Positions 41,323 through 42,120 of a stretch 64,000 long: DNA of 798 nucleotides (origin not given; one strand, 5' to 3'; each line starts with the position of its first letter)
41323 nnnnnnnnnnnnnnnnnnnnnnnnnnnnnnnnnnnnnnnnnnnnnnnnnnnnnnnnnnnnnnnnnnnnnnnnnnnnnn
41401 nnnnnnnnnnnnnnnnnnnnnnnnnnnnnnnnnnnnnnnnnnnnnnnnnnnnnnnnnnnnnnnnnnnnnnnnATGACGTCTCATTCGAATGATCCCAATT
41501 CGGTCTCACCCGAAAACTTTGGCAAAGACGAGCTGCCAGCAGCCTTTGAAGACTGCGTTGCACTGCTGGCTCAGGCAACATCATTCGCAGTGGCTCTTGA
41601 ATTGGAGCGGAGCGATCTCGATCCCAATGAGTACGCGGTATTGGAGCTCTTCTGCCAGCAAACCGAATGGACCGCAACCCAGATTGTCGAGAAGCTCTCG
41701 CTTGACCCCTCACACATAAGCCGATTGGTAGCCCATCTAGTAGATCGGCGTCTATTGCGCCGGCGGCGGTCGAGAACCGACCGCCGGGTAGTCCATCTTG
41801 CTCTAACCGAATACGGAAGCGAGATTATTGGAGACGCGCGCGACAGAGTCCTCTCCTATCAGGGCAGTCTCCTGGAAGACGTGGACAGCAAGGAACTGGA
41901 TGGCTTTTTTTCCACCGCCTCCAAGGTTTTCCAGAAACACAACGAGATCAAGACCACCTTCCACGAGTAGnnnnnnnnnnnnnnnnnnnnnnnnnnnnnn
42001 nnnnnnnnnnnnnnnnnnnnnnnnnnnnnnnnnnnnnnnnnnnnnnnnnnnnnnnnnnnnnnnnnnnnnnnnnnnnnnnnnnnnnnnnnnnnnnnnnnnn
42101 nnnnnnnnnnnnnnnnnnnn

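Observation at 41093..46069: Lower-GC, regulator-only block inserted at the base after the tmRNA 3' end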

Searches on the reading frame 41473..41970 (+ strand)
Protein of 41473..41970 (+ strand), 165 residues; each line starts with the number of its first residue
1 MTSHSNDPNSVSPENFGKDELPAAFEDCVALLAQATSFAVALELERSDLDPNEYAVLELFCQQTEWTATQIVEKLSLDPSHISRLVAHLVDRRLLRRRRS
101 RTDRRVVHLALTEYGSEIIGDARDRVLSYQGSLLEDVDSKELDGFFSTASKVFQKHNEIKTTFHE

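Call 7: search_protein_families(library=pfam, proteins=[window:41473-41970:+])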
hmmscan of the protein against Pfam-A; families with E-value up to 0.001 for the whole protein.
window:41473-41970:+ (165 aa): 6 families
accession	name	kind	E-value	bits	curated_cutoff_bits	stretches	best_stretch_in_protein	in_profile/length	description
PF12802.13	MarR_2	-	2.8e-10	40.6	27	1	47-105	1-60/61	MarR family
PF01047.28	MarR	-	1.4e-09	38.1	24.6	1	50-107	2-59/59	MarR family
PF22381.2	Staph_reg_Sar_Rot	-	6e-09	36.3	27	1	47-119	10-82/85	Transcriptional regulator SarA/Rot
PF13463.12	HTH_27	-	3.3e-07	30.9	22.2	1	52-115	4-68/68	Winged helix DNA-binding domain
PF09339.16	HTH_IclR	-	3e-06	27.3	22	1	55-98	7-51/52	IclR helix-turn-helix domain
PF02002.24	TFIIE_alpha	-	0.00041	20.6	22.9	1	53-104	15-66/105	TFIIE alpha subunit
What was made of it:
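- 41473..41970 (+): MarR-A (165 aa), MarR-family winged-helix regulator. Pfam MarR_2 at 40.6 bits and MarR at 38.1 bits, both above cut-off (call 7).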

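Call 28: search_protein_families(library=ncbifam, proteins=[window:41473-41970:+], max_evalue=0.001)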
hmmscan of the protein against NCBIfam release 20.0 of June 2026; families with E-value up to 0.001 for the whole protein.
window:41473-41970:+ (165 aa): 14 families
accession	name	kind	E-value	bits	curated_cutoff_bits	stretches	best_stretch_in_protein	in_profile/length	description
NF045593.1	bilirub_TF_BilQ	equivalog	2.9e-09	36.7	125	1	66-154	45-133/135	bilirubin utilization transcriptional regulator BilQ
NF053777.1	Saro0803TransReg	equivalog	4.9e-09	36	200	1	52-146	38-132/140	Saro_0803 family transcriptional regulator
NF052638.1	TransRegOhrRVib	equivalog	5.1e-08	32.7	200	1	43-123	29-109/141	transcriptional regulator OhrR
NF050133.1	TransRegFabT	equivalog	2.5e-07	31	200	1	47-117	25-95/138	fatty acid biosynthesis transcriptional regulator FabT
NF053814.1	teico_TcaR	equivalog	1.9e-06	28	170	1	54-144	41-133/151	MarR family transcriptional regulator TcaR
NF038251.1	AdcR_fam_Zn_TF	equivalog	7.4e-06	26.2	175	1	61-119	45-103/143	zinc-dependent MarR family transcriptional regulator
NF047395.1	TransRegLtdR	equivalog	1.9e-05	24.4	250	1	56-120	55-120/166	transcriptional regulator LdtR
TIGR01889.1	Staph_reg_Sar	paralog_domain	2.8e-05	24.4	62.6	1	48-113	22-91/109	staphylococcal accessory regulator family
TIGR02337.1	HpaR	equivalog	5.5e-05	23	121.2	1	44-125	21-102/130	homoprotocatechuate degradation operon regulator HpaR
NF002926.0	PRK03573.1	equivalog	5.7e-05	23.1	120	1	70-156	51-137/144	transcriptional regulator SlyA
NF033788.1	HTH_metalloreg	subfamily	7.3e-05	22.5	55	1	50-100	10-60/77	metalloregulator ArsR/SmtB family transcription factor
NF053606.1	Sta1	subfamily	0.00017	21.6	80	1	48-104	17-73/100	Sta1 family transcriptional regulator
NF052438.1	TransRegRv0880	equivalog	0.00024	20.9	220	1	66-146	49-129/143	Rv0880 family HTH-type transcriptional regulator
NF008122.0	PRK10870.1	equivalog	0.00026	20.7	157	1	83-121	89-127/176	transcriptional repressor MprA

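Call 29: find_homologous_proteins(query=window:41473-41970:+, max_evalue=0.00001)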
Query window:41473-41970:+ (165 aa): 24 proteins with E <= 0.00001 among 273 candidates.
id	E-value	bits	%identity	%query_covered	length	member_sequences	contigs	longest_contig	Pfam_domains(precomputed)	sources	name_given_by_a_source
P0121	3.9e-102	357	100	100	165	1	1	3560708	PF01047.29,PF13463.13,PF09339.17,PF12802.14,PF22381.3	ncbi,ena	-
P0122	2.2e-85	303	86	100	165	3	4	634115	PF01047.29,PF13463.13,PF09339.17,PF12802.14,PF22381.3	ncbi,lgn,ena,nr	ncbi:MAG: MarR family winged helix-turn-helix transcriptional regulator [bacterium]|nr:MarR family w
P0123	1.0e-73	265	77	100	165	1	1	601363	PF01047.29,PF13463.13,PF09339.17,PF12802.14,PF22381.3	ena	-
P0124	3.1e-73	263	74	99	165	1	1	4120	PF01047.29,PF13463.13,PF12802.14,PF22381.3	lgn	-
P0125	9.9e-72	258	74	100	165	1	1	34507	PF01047.29,PF13463.13,PF09339.17,PF02002.24,PF12802.14,PF22381.3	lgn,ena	-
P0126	1.0e-71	258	75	97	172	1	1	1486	PF01047.29,PF13463.13,PF09339.17,PF12802.14,PF22381.3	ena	-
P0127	2.7e-65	237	69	99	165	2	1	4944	PF01047.29,PF13463.13,PF09339.17,PF12802.14,PF22381.3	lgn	-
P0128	4.6e-64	233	89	74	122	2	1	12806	PF01047.29,PF13463.13,PF09339.17,PF12802.14,PF22381.3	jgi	-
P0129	2.8e-61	224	72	90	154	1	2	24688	PF01047.29,PF13463.13,PF09339.17,PF12802.14,PF22381.3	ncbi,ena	-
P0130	7.4e-61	223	73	86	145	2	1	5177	PF01047.29,PF13463.13,PF09339.17,PF12802.14,PF22381.3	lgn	-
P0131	1.5e-49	186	63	87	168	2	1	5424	PF01047.29,PF12802.14,PF22381.3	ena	-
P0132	1.3e-47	180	61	85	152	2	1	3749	PF01047.29,PF12802.14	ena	-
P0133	1.4e-47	180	61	83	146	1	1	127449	PF01047.29,PF12802.14,PF22381.3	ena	-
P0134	5.2e-47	178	61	83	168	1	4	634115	PF01047.29,PF12802.14,PF22381.3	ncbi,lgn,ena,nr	ncbi:MAG: MarR family winged helix-turn-helix transcriptional regulator [bacterium]|nr:MarR family w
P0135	4.8e-46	175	52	96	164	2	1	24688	PF01047.29,PF12802.14,PF22381.3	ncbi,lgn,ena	-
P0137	2.6e-45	172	58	84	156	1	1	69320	PF01047.29,PF12802.14,PF22381.3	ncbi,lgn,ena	-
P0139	1.7e-44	170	55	95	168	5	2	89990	PF01047.29,PF12802.14,PF22381.3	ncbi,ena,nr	ncbi:MAG: winged helix-turn-helix transcriptional regulator [Acidimicrobiia bacterium]|nr:winged hel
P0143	3.3e-37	146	53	84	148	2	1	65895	PF13463.13,PF09339.17,PF12802.14,PF22381.3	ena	-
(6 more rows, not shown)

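Call 30: find_encoding_contigs(protein=P0122, flank=9000, max_places=3)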
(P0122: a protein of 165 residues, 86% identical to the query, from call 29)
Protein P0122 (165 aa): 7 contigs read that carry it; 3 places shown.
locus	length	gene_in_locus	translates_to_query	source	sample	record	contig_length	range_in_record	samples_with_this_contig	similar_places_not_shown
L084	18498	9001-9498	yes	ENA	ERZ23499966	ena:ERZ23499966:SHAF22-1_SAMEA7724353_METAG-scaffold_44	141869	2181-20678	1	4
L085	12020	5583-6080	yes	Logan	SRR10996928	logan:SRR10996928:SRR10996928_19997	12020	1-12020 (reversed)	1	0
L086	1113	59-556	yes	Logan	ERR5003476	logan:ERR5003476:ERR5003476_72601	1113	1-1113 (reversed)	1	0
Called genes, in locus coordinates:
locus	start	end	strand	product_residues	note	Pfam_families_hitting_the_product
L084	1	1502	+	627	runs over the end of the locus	PF00270:DEAD (weak), PF13307:Helicase_C_2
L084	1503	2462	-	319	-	PF03193:RsgA_GTPase (faint), PF00009:GTP_EFTU (faint), PF00350:Dynamin_N (faint), PF01926:MMR_HSR1, PF02421:FeoB_N, PF04548:AIG1 (weak), PF10662:PduV-EutP, PF07650:KH_2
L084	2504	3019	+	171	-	PF01668:SmpB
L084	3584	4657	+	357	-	PF04909:Amidohydro_2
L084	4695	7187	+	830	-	PF02515:CoA_transf_3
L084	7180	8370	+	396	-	PF22691:Thiolase_C_1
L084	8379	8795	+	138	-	PF12172:zf-ChsH2, PF01796:OB_ChsH2_C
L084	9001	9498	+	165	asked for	PF22381:Staph_reg_Sar_Rot, PF12802:MarR_2, PF01047:MarR, PF13463:HTH_27 (weak), PF09339:HTH_IclR (weak)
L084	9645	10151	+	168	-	PF22381:Staph_reg_Sar_Rot (weak), PF12802:MarR_2 (weak), PF01047:MarR (weak)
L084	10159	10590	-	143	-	PF22381:Staph_reg_Sar_Rot, PF01047:MarR, PF12802:MarR_2, PF09339:HTH_IclR (weak)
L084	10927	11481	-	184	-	PF00730:HhH-GPD (weak)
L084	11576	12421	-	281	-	PF00571:CBS, PF03471:CorC_HlyC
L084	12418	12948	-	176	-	PF02130:YbeY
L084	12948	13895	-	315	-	PF02562:PhoH, PF13604:AAA_30 (weak)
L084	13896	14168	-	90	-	PF12728:HTH_17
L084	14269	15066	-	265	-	PF01925:TauE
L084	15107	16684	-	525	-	PF00501:AMP-binding, PF13193:AMP-binding_C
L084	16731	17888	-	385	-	PF02515:CoA_transf_3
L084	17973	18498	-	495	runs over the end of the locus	PF13458:Peripla_BP_6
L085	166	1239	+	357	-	PF04909:Amidohydro_2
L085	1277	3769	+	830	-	PF02515:CoA_transf_3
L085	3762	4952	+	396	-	PF22691:Thiolase_C_1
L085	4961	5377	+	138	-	PF12172:zf-ChsH2, PF01796:OB_ChsH2_C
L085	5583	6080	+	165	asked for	PF22381:Staph_reg_Sar_Rot, PF12802:MarR_2, PF01047:MarR, PF13463:HTH_27 (weak), PF09339:HTH_IclR (weak)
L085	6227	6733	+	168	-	PF22381:Staph_reg_Sar_Rot (weak), PF12802:MarR_2 (weak), PF01047:MarR (weak)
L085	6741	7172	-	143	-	PF22381:Staph_reg_Sar_Rot, PF01047:MarR, PF12802:MarR_2, PF09339:HTH_IclR (weak)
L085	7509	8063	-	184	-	PF00730:HhH-GPD (weak)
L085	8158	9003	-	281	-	PF00571:CBS, PF03471:CorC_HlyC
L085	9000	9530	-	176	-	PF02130:YbeY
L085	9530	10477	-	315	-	PF02562:PhoH, PF13604:AAA_30 (weak)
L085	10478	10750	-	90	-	PF12728:HTH_17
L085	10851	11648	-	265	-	PF01925:TauE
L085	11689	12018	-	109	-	?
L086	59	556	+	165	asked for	PF22381:Staph_reg_Sar_Rot, PF12802:MarR_2, PF01047:MarR, PF13463:HTH_27 (weak), PF09339:HTH_IclR (weak)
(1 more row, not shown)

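Call 31: find_encoding_contigs(protein=P0123, flank=9000, max_places=2)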
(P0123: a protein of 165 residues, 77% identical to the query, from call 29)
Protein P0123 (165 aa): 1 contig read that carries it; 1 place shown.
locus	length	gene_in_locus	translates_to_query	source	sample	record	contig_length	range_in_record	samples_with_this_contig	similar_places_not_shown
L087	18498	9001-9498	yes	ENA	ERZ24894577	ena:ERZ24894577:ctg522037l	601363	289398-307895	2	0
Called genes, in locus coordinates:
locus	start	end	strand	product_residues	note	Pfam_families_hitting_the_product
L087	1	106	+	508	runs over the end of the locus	PF13458:Peripla_BP_6 (faint)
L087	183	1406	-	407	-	PF04909:Amidohydro_2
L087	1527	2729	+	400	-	PF00067:p450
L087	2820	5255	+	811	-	PF03176:MMPL, PF00873:ACR_tran (weak), PF03176:MMPL, PF02460:Patched, PF12349:Sterol-sensing (weak)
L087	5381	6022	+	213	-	PF17918:TetR_C_15 (faint), PF00440:TetR_N, PF17928:TetR_C_22 (weak)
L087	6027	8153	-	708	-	PF00933:Glyco_hydro_3, PF01915:Glyco_hydro_3_C, PF14310:Fn3-like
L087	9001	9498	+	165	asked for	PF22381:Staph_reg_Sar_Rot, PF12802:MarR_2, PF01047:MarR, PF13463:HTH_27 (weak), PF09339:HTH_IclR (weak)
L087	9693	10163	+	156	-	PF01047:MarR (weak), PF12802:MarR_2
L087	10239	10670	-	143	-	PF22381:Staph_reg_Sar_Rot, PF01047:MarR (weak), PF12802:MarR_2, PF09339:HTH_IclR (weak)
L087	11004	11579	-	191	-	PF00730:HhH-GPD (weak)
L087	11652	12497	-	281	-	PF00571:CBS, PF03471:CorC_HlyC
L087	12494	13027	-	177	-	PF02130:YbeY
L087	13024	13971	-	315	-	PF02562:PhoH, PF13604:AAA_30 (weak)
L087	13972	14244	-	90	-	PF12728:HTH_17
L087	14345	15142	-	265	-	PF01925:TauE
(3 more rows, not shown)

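Call 32: find_encoding_contigs(protein=P0139, flank=9000, max_places=2)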
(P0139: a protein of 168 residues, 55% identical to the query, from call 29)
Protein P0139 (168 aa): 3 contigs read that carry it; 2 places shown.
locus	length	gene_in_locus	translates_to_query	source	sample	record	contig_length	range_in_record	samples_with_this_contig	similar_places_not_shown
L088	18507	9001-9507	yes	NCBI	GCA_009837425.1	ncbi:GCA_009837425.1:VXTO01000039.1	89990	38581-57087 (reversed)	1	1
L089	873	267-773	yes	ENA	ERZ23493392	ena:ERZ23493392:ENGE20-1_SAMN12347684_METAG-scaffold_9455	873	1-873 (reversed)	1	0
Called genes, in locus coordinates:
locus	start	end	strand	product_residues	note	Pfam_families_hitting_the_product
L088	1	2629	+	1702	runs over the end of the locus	PF00270:DEAD, PF04851:ResIII (faint), PF00271:Helicase_C, PF00580:UvrD-helicase, PF13245:AAA_19, PF00580:UvrD-helicase, PF13361:UvrD_C, PF13538:UvrD_C_2, +1 more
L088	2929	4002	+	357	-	PF04909:Amidohydro_2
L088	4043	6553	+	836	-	PF02515:CoA_transf_3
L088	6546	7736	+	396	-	PF22691:Thiolase_C_1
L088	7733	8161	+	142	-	PF12172:zf-ChsH2, PF01796:OB_ChsH2_C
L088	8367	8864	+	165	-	PF22381:Staph_reg_Sar_Rot, PF12802:MarR_2, PF01047:MarR, PF13463:HTH_27 (weak), PF09339:HTH_IclR (weak)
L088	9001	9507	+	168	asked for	PF22381:Staph_reg_Sar_Rot (weak), PF12802:MarR_2, PF01047:MarR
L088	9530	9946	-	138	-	PF22381:Staph_reg_Sar_Rot, PF12802:MarR_2, PF01047:MarR, PF09339:HTH_IclR (weak)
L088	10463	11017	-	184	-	PF00730:HhH-GPD (weak)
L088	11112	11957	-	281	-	PF00571:CBS, PF03471:CorC_HlyC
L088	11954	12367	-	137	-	PF02130:YbeY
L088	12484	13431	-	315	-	PF02562:PhoH, PF13604:AAA_30 (weak)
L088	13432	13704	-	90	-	PF12728:HTH_17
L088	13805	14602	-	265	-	PF01925:TauE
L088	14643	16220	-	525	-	PF00501:AMP-binding, PF13193:AMP-binding_C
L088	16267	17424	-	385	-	PF02515:CoA_transf_3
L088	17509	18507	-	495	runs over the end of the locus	PF13458:Peripla_BP_6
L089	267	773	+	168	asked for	PF22381:Staph_reg_Sar_Rot (weak), PF12802:MarR_2, PF01047:MarR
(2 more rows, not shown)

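Call 33: find_encoding_contigs(protein=P0143, flank=9000, max_places=2)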
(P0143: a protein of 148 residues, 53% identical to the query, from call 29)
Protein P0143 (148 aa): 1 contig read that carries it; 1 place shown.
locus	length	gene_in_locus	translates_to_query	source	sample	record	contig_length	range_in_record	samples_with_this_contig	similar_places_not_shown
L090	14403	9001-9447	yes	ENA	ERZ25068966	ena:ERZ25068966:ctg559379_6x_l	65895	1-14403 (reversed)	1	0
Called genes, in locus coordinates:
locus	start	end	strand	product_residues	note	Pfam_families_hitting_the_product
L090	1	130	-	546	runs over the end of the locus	PF01930:Cas_Cas4, PF01867:Cas_Cas1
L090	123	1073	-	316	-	-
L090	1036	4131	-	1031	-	PF04851:ResIII (weak), PF22590:Cas3-like_C_2, PF18019:Cas3_HD (weak)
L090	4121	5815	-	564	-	PF09609:Cas_GSU0054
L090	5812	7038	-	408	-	PF09617:Cas_GSU0053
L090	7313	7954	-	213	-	-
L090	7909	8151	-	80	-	PF22513:FitA-like_RHH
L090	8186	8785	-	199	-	-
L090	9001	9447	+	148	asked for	PF22381:Staph_reg_Sar_Rot (weak), PF12802:MarR_2, PF13463:HTH_27 (weak), PF09339:HTH_IclR (weak)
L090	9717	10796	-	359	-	PF01548:DEDD_Tnp_IS110, PF02371:Transposase_20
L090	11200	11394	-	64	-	-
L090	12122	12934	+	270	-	-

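Call 54: find_encoding_contigs(protein=P0128, flank=10000, max_places=2)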
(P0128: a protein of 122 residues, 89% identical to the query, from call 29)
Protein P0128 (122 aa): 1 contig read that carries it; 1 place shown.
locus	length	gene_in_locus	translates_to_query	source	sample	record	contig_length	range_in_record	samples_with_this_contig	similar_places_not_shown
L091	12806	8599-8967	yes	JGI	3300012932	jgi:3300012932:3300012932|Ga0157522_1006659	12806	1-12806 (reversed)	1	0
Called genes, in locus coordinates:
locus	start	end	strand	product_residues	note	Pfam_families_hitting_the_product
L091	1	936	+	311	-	?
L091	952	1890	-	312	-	PF00350:Dynamin_N (faint), PF01926:MMR_HSR1, PF02421:FeoB_N, PF03193:RsgA_GTPase (faint), PF04548:AIG1 (faint), PF10662:PduV-EutP, PF07650:KH_2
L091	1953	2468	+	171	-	PF01668:SmpB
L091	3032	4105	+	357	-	PF04909:Amidohydro_2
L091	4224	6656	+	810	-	PF02515:CoA_transf_3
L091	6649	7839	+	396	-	PF22691:Thiolase_C_1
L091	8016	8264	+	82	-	PF01796:OB_ChsH2_C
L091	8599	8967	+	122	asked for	PF12802:MarR_2, PF22381:Staph_reg_Sar_Rot, PF01047:MarR, PF13463:HTH_27 (weak), PF09339:HTH_IclR (weak)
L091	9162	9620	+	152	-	PF22381:Staph_reg_Sar_Rot (weak), PF01047:MarR (weak), PF12802:MarR_2 (weak)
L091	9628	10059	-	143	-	PF22381:Staph_reg_Sar_Rot, PF01047:MarR, PF12802:MarR_2, PF12840:HTH_20 (faint), PF09339:HTH_IclR (weak)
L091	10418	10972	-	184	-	PF00730:HhH-GPD (weak)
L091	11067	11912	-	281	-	PF00571:CBS, PF03471:CorC_HlyC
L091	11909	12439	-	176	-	PF02130:YbeY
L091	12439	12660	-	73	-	PF02562:PhoH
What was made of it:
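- The module plus the MarR trio occurs in L084/L085, L088 and L091 (calls 30, 32, 54).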

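Call 55: find_encoding_contigs(protein=P0125, flank=10000, max_places=2)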
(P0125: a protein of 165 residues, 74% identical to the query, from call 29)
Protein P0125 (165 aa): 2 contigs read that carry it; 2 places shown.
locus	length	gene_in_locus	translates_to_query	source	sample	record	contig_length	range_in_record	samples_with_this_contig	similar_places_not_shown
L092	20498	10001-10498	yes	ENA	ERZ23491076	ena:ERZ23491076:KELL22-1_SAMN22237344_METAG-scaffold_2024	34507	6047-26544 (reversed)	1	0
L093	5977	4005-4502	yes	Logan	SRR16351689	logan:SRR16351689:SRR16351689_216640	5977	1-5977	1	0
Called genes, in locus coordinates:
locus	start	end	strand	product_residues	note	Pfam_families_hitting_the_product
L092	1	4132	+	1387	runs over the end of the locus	PF28130:DUF8371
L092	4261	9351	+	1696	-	PF00270:DEAD, PF04851:ResIII (faint), PF00271:Helicase_C, PF00580:UvrD-helicase, PF13245:AAA_19, PF00580:UvrD-helicase, PF13361:UvrD_C, PF13538:UvrD_C_2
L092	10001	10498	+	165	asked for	PF02002:TFIIE_alpha (weak), PF22381:Staph_reg_Sar_Rot, PF01047:MarR, PF13463:HTH_27 (weak), PF09339:HTH_IclR (faint), PF12802:MarR_2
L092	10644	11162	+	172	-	-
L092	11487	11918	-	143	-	PF22381:Staph_reg_Sar_Rot, PF01047:MarR (weak), PF12802:MarR_2, PF12840:HTH_20 (faint), PF09339:HTH_IclR (weak)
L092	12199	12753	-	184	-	PF00730:HhH-GPD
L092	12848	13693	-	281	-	PF00571:CBS, PF03471:CorC_HlyC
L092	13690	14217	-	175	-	PF02130:YbeY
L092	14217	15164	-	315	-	PF02562:PhoH, PF13604:AAA_30 (weak)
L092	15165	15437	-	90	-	PF12728:HTH_17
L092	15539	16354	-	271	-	PF01925:TauE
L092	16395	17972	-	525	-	PF00501:AMP-binding, PF13193:AMP-binding_C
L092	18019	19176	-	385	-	PF02515:CoA_transf_3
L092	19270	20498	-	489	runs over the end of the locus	-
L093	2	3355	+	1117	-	?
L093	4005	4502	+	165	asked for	PF02002:TFIIE_alpha (weak), PF22381:Staph_reg_Sar_Rot, PF01047:MarR, PF13463:HTH_27 (weak), PF09339:HTH_IclR (faint), PF12802:MarR_2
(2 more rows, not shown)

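Call 56: find_encoding_contigs(protein=P0137, flank=10000, max_places=2)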
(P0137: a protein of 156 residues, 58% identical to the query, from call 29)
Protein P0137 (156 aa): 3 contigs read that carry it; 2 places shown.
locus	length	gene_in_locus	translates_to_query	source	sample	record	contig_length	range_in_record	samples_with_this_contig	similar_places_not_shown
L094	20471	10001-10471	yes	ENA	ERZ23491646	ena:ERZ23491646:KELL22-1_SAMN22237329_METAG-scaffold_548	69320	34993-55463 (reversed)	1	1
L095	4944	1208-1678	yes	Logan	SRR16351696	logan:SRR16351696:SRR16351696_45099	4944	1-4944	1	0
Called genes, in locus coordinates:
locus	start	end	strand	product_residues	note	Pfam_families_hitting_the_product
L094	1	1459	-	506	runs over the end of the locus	PF00391:PEP-utilizers, PF02896:PEP-utilizers_C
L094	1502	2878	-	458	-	PF00587:tRNA-synt_2b, PF03129:HGTP_anticodon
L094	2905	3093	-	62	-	-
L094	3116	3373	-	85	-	PF07927:HicA_toxin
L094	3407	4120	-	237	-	PF11967:RecO_N, PF02565:RecO_C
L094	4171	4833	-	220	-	PF01255:Prenyltransf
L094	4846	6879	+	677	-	PF00270:DEAD (weak), PF13307:Helicase_C_2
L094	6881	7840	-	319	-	PF03193:RsgA_GTPase (faint), PF00009:GTP_EFTU (faint), PF00350:Dynamin_N (faint), PF01926:MMR_HSR1, PF02421:FeoB_N, PF04548:AIG1 (weak), PF10662:PduV-EutP, PF07650:KH_2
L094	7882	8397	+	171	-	PF01668:SmpB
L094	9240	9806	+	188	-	PF22381:Staph_reg_Sar_Rot, PF12802:MarR_2, PF01047:MarR, PF09339:HTH_IclR (weak), PF13463:HTH_27 (weak)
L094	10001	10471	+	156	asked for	PF22381:Staph_reg_Sar_Rot (weak), PF01047:MarR (weak), PF12802:MarR_2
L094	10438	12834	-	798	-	PF01590:GAF, PF13185:GAF_2, PF00512:HisKA, PF02518:HATPase_c, PF00072:Response_reg, PF00486:Trans_reg_C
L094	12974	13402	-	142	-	PF22381:Staph_reg_Sar_Rot, PF01047:MarR, PF12802:MarR_2, PF09339:HTH_IclR (weak)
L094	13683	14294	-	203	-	PF00730:HhH-GPD (weak)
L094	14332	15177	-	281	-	PF00571:CBS, PF03471:CorC_HlyC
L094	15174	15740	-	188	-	PF02130:YbeY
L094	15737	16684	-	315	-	PF02562:PhoH, PF13604:AAA_30 (weak)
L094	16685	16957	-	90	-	PF12728:HTH_17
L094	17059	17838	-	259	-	PF01925:TauE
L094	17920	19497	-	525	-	PF00501:AMP-binding, PF13193:AMP-binding_C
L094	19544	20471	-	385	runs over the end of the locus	PF02515:CoA_transf_3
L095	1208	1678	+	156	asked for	PF22381:Staph_reg_Sar_Rot (weak), PF01047:MarR (weak), PF12802:MarR_2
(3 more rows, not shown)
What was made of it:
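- The MarR subfamily is narrow: 24 database hits, and in every context retrieved but one (L090) they lie in this cluster next to alkA (calls 29-33, 54-56).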
